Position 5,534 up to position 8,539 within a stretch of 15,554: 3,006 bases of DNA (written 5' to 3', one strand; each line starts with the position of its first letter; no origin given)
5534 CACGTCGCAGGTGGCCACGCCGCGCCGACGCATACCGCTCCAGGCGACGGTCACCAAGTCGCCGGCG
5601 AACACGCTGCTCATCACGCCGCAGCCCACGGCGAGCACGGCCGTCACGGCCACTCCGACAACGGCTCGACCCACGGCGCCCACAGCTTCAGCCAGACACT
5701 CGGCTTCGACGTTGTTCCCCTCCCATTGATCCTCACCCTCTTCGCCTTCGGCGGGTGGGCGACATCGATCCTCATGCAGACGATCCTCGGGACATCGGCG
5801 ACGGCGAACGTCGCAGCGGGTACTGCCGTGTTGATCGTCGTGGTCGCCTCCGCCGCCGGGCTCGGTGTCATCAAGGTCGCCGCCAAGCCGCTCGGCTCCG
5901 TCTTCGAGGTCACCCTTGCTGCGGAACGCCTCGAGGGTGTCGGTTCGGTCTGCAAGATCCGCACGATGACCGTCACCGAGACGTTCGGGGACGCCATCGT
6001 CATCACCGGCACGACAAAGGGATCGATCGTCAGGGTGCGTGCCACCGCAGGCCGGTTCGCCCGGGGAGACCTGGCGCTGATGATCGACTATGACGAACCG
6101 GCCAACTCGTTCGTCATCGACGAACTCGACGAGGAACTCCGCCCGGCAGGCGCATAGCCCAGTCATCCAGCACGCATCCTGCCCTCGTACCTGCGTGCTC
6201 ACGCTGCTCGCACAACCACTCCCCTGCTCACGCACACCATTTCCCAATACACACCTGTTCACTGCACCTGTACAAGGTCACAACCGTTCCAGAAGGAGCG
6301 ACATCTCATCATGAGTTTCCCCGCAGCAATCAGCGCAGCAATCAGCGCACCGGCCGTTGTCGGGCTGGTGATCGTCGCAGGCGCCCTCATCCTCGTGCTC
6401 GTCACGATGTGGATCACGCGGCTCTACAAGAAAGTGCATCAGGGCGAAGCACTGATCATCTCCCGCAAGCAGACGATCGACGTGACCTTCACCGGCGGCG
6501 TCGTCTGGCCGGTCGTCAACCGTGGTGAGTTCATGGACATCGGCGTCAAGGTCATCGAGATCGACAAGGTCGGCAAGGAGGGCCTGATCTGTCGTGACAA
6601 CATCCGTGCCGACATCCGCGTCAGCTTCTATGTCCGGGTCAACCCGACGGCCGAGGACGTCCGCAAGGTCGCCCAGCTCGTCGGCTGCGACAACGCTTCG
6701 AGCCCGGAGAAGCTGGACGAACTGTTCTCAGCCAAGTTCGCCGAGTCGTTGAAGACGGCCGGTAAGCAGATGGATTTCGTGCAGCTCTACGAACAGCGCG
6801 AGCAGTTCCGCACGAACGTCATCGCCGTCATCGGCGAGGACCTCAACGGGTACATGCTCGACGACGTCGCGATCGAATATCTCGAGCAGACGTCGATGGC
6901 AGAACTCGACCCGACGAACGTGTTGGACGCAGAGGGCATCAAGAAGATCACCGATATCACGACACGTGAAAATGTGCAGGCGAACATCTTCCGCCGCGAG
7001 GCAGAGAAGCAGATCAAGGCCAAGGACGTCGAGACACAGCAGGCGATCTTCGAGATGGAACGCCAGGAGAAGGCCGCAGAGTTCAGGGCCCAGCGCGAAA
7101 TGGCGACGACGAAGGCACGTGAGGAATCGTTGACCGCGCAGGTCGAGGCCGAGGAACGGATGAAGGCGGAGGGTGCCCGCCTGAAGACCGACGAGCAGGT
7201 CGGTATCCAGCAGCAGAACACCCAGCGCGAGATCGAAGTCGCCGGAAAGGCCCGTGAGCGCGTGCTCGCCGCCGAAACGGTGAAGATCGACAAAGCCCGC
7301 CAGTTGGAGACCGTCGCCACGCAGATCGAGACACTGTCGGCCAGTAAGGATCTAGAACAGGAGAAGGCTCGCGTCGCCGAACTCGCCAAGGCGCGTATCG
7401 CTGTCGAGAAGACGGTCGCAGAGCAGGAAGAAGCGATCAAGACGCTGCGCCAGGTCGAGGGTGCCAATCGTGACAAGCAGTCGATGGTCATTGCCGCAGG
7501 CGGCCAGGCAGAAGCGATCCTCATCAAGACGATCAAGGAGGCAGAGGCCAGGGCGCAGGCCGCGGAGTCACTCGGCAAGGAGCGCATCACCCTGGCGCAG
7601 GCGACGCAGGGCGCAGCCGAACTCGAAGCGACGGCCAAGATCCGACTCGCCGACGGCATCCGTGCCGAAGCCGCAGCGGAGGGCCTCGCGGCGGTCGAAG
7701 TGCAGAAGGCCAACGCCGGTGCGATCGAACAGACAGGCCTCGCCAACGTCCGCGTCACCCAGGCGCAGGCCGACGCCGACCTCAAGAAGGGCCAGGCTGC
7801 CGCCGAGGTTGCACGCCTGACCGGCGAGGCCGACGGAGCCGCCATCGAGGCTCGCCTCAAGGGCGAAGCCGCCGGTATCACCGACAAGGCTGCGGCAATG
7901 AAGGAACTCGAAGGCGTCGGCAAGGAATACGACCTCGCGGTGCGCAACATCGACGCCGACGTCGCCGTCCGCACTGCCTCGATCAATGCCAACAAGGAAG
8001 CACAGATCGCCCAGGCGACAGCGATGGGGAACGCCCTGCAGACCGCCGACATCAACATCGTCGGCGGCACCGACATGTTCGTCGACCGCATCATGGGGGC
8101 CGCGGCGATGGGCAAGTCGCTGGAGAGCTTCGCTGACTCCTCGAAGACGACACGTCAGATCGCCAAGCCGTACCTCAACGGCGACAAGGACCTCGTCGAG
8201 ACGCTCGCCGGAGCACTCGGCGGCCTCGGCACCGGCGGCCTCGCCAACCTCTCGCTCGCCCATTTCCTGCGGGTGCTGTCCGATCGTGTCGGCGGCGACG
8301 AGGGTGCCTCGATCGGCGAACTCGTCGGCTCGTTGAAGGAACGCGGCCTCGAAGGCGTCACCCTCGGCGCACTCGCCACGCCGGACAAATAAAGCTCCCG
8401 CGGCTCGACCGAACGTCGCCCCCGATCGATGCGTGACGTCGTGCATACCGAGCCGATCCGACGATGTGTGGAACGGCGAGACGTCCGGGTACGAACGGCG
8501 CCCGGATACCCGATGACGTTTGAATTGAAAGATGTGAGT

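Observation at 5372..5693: Extraordinary histidine-rich loop (~23 His in ~105 aa, GHAGH-type repeats) inserted between TM1 and TM2 of the NfeD-like protein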

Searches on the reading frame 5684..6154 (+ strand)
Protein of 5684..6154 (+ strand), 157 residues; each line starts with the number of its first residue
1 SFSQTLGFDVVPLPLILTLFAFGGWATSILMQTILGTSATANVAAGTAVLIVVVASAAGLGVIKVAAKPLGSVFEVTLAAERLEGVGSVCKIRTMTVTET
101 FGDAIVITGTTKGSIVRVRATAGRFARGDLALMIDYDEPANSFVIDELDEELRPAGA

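Call 10: find_homologous_proteins(query=window:5684-6154:+, max_evalue=0.01)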
Query seq(157 aa) (157 aa): 3 proteins with E <= 0.01 among 363 candidates.
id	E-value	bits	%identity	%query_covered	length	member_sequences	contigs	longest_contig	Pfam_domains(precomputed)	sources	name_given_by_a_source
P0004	6.4e-44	167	53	85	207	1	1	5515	-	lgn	-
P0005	2.7e-37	146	48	97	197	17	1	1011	-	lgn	-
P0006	6.5e-32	128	47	94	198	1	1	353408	-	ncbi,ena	-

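Call 17: find_related_loci(query=A2, collection=genome_contigs, flank=8000)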
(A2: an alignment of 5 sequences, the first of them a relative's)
Query A2 (207 aa) in genome_contigs; peptide patterns used: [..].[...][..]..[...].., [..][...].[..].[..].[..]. (x = any residue, [..] = any of these).
111 stretches matched a pattern; 2 encode a relative of the query (tblastn E <= 1e-3); 2 distinct loci.
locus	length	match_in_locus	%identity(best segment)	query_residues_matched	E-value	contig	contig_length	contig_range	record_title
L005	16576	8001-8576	56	1-203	8e-63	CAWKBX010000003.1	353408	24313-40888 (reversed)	MAG: uncultured Actinomycetes bacterium isolate MFD04651.bin.1.168 genome assembly, contig: contig_16823, whole genome s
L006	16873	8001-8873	51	1-204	9e-46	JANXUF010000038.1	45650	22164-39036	MAG: Actinomycetes bacterium isolate 339R_metabat_287 339R_k141_727115, whole genome shotgun sequence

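Call 18: find_homologous_proteins(query=A2, max_evalue=0.01)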
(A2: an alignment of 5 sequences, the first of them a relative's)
Query A2 (5 sequences) (207 aa, profile of the alignment): 21 proteins with E <= 0.01 among 8000 candidates.
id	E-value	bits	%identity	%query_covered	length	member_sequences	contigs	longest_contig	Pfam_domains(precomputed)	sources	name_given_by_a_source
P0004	1.8e-103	363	100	100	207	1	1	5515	-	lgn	-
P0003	2.0e-95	336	46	99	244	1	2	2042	-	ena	-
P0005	1.5e-90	320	57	98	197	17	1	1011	-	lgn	-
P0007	2.0e-90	320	44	99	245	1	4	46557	-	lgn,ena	-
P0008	9.8e-89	314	44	99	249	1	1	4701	-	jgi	jgi:hypothetical protein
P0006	7.8e-87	308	56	98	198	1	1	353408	-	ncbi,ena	-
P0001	2.6e-85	303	52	78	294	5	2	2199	-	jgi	-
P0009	3.7e-84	299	46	99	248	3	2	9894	-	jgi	-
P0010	2.5e-83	297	64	98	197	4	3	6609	-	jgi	jgi:hypothetical protein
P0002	6.0e-83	296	54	73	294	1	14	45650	-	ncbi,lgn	-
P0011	1.7e-79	284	45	99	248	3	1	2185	-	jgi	-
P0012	1.9e-71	258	56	98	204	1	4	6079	-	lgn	-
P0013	3.8e-70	254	56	98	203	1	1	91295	-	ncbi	-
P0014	3.9e-69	250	45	76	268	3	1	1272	-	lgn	-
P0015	5.7e-67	243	55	99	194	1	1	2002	-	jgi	jgi:hypothetical protein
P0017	2.2e-53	199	42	99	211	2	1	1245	-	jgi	jgi:hypothetical protein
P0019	5.7e-50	188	39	99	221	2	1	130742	-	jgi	-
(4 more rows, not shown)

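Call 20: search_protein_representatives(alignment_id=A2)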
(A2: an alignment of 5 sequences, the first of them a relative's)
Query: 5 sequences, 206 profile positions. Proteins with E-value up to 0.001 (for the whole library): 1669; up to 1e-10: 939; up to 1e-30: 26. The best 150 are listed.
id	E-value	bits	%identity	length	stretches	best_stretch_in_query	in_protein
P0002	1.9e-83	295.5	-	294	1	1-205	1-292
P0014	1.2e-69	250.4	-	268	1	1-202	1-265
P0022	2.5e-62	226.5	-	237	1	3-205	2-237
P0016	4.4e-59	215.9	-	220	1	2-155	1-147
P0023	2.0e-58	213.8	-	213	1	2-201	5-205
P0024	1.8e-57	210.6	-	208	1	2-205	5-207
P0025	3.4e-55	203.2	-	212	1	2-204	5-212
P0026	8.3e-55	202.0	-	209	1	1-199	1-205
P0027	9.6e-55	201.8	-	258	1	2-204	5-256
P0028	2.5e-54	200.4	-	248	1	1-203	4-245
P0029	6.0e-51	189.3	-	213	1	3-202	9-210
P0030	1.0e-48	182.1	-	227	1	2-205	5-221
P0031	3.0e-48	180.5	-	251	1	2-204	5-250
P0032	1.9e-46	174.6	-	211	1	6-205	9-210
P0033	8.9e-42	159.4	-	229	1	2-203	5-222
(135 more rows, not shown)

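Call 50: find_encoding_contigs(protein=P0009, flank=10000, max_places=2)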
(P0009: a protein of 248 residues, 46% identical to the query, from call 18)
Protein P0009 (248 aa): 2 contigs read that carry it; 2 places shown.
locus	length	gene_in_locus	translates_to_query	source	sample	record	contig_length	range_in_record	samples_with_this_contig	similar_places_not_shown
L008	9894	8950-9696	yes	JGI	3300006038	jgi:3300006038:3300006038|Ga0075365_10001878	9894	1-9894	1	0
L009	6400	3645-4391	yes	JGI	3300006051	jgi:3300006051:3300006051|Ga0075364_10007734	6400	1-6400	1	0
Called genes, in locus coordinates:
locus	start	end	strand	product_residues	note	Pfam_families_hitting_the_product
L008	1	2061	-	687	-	?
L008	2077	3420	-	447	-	PF08811:DUF1800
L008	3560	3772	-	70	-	PF01197:Ribosomal_L31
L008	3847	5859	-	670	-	PF07498:Rho_N, PF07497:Rho_RNA_bind, PF00006:ATP-synt_ab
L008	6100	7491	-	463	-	PF14821:Thr_synth_N, PF00291:PALP, PF24857:THR4_C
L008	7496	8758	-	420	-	PF03447:NAD_binding_3, PF00742:Homoserine_dh, PF01842:ACT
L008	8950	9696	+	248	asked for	-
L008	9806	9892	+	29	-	?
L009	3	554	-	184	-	?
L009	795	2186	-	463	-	PF14821:Thr_synth_N, PF00291:PALP, PF24857:THR4_C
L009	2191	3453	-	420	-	PF03447:NAD_binding_3, PF00742:Homoserine_dh, PF01842:ACT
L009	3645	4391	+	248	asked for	-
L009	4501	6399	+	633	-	?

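Call 51: find_encoding_contigs(protein=P0007, flank=10000, max_places=2)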
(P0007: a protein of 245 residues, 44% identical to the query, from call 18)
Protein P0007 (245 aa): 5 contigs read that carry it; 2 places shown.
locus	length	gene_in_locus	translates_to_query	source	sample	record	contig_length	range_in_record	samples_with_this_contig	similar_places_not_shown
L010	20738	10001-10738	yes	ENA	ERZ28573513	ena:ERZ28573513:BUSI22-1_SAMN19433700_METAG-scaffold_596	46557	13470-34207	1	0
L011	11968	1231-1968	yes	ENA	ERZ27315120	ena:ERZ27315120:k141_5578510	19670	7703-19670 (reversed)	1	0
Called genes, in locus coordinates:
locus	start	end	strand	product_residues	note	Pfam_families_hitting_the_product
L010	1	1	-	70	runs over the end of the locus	PF01197:Ribosomal_L31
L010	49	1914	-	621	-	-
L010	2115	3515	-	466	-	PF14821:Thr_synth_N, PF00291:PALP, PF24857:THR4_C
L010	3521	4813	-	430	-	PF03447:NAD_binding_3, PF00742:Homoserine_dh, PF01842:ACT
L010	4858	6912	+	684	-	PF02129:Peptidase_S15, PF00326:Peptidase_S9 (weak), PF00561:Abhydrolase_1 (weak), PF12146:Hydrolase_4 (weak), PF08530:PepX_C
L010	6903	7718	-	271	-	PF00528:BPD_transp_1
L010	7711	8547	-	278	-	PF00528:BPD_transp_1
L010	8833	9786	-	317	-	PF01547:SBP_bac_1, PF13416:SBP_bac_8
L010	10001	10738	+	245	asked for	-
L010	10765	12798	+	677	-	-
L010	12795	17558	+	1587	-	PF12458:DUF3686, PF25472:DUF7902, PF00004:AAA (faint)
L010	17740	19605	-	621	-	PF05506:PLipase_C_C (faint)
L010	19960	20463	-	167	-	PF02452:PemK_toxin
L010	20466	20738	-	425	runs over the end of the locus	PF00278:Orn_DAP_Arg_deC, PF02784:Orn_Arg_deC_N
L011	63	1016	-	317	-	PF01547:SBP_bac_1, PF13416:SBP_bac_8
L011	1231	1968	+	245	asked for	-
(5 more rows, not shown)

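Call 52: find_encoding_contigs(protein=P0006, flank=10000, max_places=1)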
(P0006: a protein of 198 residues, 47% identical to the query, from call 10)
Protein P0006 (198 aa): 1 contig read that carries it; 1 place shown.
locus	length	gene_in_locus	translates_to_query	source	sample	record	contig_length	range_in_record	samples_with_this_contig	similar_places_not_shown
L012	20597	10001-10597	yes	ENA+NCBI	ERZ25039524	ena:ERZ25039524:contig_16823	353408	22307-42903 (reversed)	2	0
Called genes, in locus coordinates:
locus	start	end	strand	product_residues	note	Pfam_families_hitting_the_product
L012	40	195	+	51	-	-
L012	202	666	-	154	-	-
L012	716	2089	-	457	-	PF14821:Thr_synth_N, PF00291:PALP, PF24857:THR4_C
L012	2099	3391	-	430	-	PF03447:NAD_binding_3, PF00742:Homoserine_dh, PF01842:ACT, PF22629:ACT_AHAS_ss (weak)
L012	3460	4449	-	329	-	PF01297:ZnuA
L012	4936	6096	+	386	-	PF01139:RtcB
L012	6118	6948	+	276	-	-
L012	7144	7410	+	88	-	PF13560:HTH_31, PF01381:HTH_3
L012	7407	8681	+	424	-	PF13657:Couple_hipA, PF07804:HipA_C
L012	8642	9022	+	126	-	PF00072:Response_reg (weak)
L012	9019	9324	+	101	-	-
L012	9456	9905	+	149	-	-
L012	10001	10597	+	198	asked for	-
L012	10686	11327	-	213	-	-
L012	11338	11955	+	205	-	-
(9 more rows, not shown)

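Call 53: find_encoding_contigs(protein=P0013, flank=10000, max_places=1)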
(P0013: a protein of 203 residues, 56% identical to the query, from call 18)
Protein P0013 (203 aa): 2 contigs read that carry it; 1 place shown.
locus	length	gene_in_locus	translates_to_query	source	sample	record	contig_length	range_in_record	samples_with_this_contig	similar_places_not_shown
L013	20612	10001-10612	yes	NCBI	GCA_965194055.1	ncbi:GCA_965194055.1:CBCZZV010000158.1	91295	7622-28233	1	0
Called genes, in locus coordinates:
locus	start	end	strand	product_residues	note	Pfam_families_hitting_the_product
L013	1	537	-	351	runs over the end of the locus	PF08331:QueG_DUF1730 (weak), PF13187:Fer4_9 (faint), PF13484:Fer4_16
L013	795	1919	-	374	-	PF05991:NYN_YacP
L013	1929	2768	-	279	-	PF00288:GHMP_kinases_N, PF08544:GHMP_kinases_C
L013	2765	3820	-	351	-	PF02885:Glycos_trans_3N, PF00591:Glycos_transf_3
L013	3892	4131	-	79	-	PF02467:Whib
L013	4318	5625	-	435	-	PF13237:Fer4_10 (weak), PF02754:CCG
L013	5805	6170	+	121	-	-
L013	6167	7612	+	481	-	PF00370:FGGY_N, PF02782:FGGY_C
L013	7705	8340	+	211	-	PF13668:Ferritin_2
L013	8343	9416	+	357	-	PF13668:Ferritin_2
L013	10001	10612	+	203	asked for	-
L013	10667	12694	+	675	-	-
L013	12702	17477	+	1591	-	PF12458:DUF3686, PF25472:DUF7902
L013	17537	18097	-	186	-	PF00300:His_Phos_1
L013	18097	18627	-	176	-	PF04307:YdjM (weak)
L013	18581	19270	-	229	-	PF24481:CT398_CC, PF02591:Zn_ribbon_9 (weak)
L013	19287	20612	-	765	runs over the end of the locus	PF00912:Transgly, PF00905:Transpeptidase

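Call 54: find_encoding_contigs(protein=P0019, flank=10000, max_places=1)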
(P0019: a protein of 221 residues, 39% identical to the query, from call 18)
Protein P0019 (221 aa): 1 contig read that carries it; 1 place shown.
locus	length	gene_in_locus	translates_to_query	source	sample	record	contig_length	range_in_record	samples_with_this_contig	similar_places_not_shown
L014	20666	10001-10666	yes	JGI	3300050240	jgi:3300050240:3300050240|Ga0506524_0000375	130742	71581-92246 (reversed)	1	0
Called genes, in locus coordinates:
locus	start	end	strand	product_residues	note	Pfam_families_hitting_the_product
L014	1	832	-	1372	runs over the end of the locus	PF16396:DUF5005 (faint), PF14686:fn3_3 (faint), PF17936:Big_6 (faint), PF19077:Big_13 (faint), PF13620:CarboxypepD_reg, PF17210:SdrD_B (weak), PF13620:CarboxypepD_reg, PF13620:CarboxypepD_reg, +7 more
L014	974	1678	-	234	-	PF04311:DUF459, PF13472:Lipase_GDSL_2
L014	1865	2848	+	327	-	PF02678:Pirin, PF05726:Pirin_C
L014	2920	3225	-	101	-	-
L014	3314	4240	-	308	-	PF00296:Bac_luciferase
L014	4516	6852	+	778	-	PF03176:MMPL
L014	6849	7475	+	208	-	PF00440:TetR_N, PF08362:TetR_C_3 (faint), PF17932:TetR_C_24, PF17938:TetR_C_29 (weak), PF13305:TetR_C_33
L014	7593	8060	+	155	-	-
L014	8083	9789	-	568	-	PF01833:TIG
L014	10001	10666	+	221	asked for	-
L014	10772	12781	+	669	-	-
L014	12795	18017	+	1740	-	PF12458:DUF3686, PF25472:DUF7902, PF00004:AAA (faint), PF07728:AAA_5 (faint)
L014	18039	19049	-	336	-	PF07676:PD40 (faint), PF26550:Tricorn_2nd (faint), PF26549:Tricorn_N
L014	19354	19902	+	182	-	PF16729:DUF5067 (weak), PF11611:DUF4352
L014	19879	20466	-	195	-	-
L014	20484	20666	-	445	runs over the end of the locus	PF00989:PAS (weak), PF13188:PAS_8 (faint), PF00990:GGDEF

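Call 79: predict_structure(alignment_id=A6)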
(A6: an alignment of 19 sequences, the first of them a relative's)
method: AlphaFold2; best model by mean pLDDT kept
length: 211 residues; sequences in the alignment: 19
mean_pLDDT: 78.6   pTM: 0.55
mean pLDDT of the five models: 78.6, 75.4, 75.2, 75.1, 73.6
residues with pLDDT >= 90: 56; 70-90: 97; 50-70: 39; < 50: 19
segments of 3 or more residues with pLDDT < 50: 37-52
pLDDT, mean of each block of 10 residues (from residue 1): 69 80 82 57 44 58 64 86 88 87 87 88 72 63 94 93 87 94 94 90 74 49
secondary structure, 60 per line:
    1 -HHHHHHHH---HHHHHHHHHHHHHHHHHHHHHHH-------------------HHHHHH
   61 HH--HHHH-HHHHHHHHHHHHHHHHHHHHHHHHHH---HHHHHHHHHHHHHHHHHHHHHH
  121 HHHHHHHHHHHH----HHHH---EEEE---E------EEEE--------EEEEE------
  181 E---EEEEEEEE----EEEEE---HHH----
elements in order: H2-9 H13-35 H55-62 H65-68 H70-95 H99-132 H137-140 E144-147 E158-161 E170-174 E185-192 E197-201

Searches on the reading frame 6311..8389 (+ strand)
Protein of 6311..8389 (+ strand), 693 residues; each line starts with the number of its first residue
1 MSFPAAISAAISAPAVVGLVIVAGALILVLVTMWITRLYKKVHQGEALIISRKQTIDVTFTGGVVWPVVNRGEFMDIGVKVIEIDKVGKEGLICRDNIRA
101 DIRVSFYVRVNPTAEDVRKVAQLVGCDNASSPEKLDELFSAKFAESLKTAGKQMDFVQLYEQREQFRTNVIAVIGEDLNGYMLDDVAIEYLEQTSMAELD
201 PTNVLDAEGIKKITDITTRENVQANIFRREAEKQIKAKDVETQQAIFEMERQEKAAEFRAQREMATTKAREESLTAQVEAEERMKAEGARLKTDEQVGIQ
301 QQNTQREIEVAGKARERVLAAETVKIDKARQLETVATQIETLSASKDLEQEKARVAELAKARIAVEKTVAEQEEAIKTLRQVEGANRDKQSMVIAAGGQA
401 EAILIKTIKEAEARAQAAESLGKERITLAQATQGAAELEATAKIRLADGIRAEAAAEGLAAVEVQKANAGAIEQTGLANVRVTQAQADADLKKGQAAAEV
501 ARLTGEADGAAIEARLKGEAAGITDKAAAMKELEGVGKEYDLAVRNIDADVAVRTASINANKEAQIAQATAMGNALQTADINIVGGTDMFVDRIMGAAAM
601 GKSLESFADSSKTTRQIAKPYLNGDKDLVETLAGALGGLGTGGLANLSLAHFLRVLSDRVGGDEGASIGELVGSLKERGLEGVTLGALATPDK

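Call 4: search_protein_families(library=pfam, proteins=[window:6311-8389:+], max_evalue=0.1)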
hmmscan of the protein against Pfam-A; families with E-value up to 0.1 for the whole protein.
window:6311-8389:+ (693 aa): 1 family
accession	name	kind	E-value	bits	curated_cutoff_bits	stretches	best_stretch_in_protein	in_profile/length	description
PF01145.31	Band_7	-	1.3e-11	45.3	23.6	1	41-245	2-174/176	SPFH domain / Band 7 family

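Call 6: search_protein_families(library=ncbifam, proteins=[window:6311-8389:+], max_evalue=1)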
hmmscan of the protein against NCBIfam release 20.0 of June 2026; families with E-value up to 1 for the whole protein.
window:6311-8389:+ (693 aa): 1 family
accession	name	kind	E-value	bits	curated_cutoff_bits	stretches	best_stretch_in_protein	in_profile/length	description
NF045780.1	TrlF_fam_ATP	equivalog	0.57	8.8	350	1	151-443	359-650/944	TrlF family AAA-like ATPase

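Call 32: search_protein_families(library=padloc, proteins=[window:6311-8389:+], max_evalue=0.01)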
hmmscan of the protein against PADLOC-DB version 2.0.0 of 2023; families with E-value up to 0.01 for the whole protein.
window:6311-8389:+ (693 aa): 0 families

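Call 69: search_solved_structures(query=window:6311-8389:+, max_evalue=0.01)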
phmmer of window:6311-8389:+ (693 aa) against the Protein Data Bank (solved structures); distinct sequences matched with E-value up to 0.01: 0.
